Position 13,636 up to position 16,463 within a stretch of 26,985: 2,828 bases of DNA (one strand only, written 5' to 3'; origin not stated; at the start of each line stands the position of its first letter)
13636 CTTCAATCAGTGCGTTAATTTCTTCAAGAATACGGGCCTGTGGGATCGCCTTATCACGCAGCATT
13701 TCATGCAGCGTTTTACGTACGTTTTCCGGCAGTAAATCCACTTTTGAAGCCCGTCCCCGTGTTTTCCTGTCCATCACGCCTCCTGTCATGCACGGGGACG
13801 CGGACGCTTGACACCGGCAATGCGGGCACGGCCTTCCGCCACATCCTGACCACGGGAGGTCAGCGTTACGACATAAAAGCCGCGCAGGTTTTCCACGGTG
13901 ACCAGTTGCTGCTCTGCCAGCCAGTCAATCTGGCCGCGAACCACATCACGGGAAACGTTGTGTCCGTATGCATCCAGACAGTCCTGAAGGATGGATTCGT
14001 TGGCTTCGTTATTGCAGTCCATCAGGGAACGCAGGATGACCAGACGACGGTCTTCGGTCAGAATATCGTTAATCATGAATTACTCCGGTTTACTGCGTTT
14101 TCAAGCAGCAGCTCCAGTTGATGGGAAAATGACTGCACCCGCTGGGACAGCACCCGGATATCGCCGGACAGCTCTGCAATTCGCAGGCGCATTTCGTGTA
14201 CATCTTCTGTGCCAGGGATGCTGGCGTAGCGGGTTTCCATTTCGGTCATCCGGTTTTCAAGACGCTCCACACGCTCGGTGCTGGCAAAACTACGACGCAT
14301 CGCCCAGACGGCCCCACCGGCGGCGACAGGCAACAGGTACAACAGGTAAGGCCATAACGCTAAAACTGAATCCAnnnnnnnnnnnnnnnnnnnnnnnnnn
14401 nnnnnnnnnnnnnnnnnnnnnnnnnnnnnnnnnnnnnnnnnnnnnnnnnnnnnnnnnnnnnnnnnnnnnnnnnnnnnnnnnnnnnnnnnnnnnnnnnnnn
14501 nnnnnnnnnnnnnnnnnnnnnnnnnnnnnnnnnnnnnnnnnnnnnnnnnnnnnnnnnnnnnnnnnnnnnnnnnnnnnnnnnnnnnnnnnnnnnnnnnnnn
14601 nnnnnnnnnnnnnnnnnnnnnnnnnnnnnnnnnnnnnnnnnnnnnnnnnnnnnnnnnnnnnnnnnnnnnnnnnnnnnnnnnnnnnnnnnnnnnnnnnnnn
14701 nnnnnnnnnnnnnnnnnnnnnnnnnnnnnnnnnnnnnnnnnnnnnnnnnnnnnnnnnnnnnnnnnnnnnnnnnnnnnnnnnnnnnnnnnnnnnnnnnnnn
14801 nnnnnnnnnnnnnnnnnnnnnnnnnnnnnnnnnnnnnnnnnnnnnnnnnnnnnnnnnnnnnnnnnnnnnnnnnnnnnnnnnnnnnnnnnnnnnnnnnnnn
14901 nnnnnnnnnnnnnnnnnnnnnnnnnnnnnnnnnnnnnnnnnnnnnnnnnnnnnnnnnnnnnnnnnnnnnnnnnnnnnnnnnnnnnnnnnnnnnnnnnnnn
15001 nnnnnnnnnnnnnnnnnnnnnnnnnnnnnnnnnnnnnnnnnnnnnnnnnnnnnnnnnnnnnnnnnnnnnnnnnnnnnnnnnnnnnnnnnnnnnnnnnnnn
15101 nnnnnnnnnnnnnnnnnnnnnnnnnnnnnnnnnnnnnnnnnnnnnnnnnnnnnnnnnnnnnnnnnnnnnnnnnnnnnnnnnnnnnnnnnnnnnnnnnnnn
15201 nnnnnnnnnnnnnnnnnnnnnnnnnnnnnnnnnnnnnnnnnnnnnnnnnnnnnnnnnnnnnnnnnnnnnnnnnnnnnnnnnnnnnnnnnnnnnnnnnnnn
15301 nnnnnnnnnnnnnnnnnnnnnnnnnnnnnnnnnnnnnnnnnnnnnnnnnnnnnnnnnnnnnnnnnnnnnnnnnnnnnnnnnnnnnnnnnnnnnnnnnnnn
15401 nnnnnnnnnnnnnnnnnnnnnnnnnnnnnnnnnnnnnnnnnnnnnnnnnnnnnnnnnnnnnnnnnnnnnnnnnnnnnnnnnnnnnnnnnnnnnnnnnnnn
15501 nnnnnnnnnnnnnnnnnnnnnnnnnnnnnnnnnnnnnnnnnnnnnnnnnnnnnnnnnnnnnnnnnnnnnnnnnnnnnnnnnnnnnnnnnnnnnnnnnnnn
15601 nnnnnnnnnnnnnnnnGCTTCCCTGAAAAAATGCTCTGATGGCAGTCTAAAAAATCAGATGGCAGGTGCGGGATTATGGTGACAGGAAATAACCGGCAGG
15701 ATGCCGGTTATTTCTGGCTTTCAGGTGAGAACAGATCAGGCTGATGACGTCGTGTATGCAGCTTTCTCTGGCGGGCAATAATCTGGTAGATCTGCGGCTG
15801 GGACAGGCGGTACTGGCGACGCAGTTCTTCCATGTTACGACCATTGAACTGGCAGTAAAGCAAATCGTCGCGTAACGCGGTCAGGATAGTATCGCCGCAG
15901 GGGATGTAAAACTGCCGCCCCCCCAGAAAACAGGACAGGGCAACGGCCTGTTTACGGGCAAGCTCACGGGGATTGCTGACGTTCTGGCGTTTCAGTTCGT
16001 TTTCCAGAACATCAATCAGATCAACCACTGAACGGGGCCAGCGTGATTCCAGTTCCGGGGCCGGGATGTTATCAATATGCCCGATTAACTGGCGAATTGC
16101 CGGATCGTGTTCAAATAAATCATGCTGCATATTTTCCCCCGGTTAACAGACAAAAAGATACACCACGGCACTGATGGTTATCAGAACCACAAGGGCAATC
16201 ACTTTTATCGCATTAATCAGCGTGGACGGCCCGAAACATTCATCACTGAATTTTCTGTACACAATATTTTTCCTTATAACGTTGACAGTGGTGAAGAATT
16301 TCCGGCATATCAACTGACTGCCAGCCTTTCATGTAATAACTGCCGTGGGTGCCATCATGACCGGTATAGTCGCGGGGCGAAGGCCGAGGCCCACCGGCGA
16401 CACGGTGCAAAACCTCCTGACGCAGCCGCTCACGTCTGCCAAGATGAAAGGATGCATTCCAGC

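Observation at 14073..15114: Lysis cassette with overlapping spanins, a TraR-like zinc finger and a small membrane protein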

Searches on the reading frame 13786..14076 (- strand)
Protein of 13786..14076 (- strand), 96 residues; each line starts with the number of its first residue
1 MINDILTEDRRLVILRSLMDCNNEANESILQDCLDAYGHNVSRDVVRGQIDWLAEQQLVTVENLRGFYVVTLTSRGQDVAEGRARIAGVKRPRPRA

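Call 4: search_protein_families(library=pfam, proteins=[window:13786-14076:-], max_evalue=0.01)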
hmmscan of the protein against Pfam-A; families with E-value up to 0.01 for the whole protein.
window:13786-14076:- (96 aa): 0 families

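Call 15: search_protein_families(library=phrogs, proteins=[window:13786-14076:-], max_evalue=0.01)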
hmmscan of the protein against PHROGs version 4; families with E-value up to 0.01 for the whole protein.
window:13786-14076:- (96 aa): 2 families
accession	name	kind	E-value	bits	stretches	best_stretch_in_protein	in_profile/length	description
phrog_436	-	unknown function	1.8e-42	144.6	1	1-95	10-106/125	-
phrog_38247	-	unknown function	0.0035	18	1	14-73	21-79/228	-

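Call 53: search_protein_families(library=ncbifam, proteins=[window:13786-14076:-], max_evalue=0.1)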
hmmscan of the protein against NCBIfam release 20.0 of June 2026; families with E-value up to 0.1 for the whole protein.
window:13786-14076:- (96 aa): 2 families
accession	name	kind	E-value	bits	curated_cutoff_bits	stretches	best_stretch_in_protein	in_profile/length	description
NF050184.1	VpaChn25_0724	subfamily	5.3e-38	129.1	65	1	8-94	1-88/88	VpaChn25_0724 family phage protein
NF041547.1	GntR_LSA1692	equivalog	0.035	13.7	275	1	38-74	34-69/233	GntR family transcriptional regulator, LSA1692 subfamily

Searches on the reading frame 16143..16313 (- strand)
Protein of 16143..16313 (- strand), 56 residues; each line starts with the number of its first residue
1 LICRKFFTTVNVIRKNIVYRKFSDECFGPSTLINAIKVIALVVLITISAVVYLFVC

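Call 4: search_protein_families(library=pfam, proteins=[window:16143-16313:-], max_evalue=0.01)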
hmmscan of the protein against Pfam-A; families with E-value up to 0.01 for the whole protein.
window:16143-16313:- (56 aa): 0 families

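Call 15: search_protein_families(library=phrogs, proteins=[window:16143-16313:-], max_evalue=0.01)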
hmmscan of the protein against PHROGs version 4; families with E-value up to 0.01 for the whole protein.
window:16143-16313:- (56 aa): 1 family
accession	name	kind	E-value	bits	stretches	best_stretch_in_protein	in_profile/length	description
phrog_19823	-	unknown function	3e-29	101.6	1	18-56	1-39/39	-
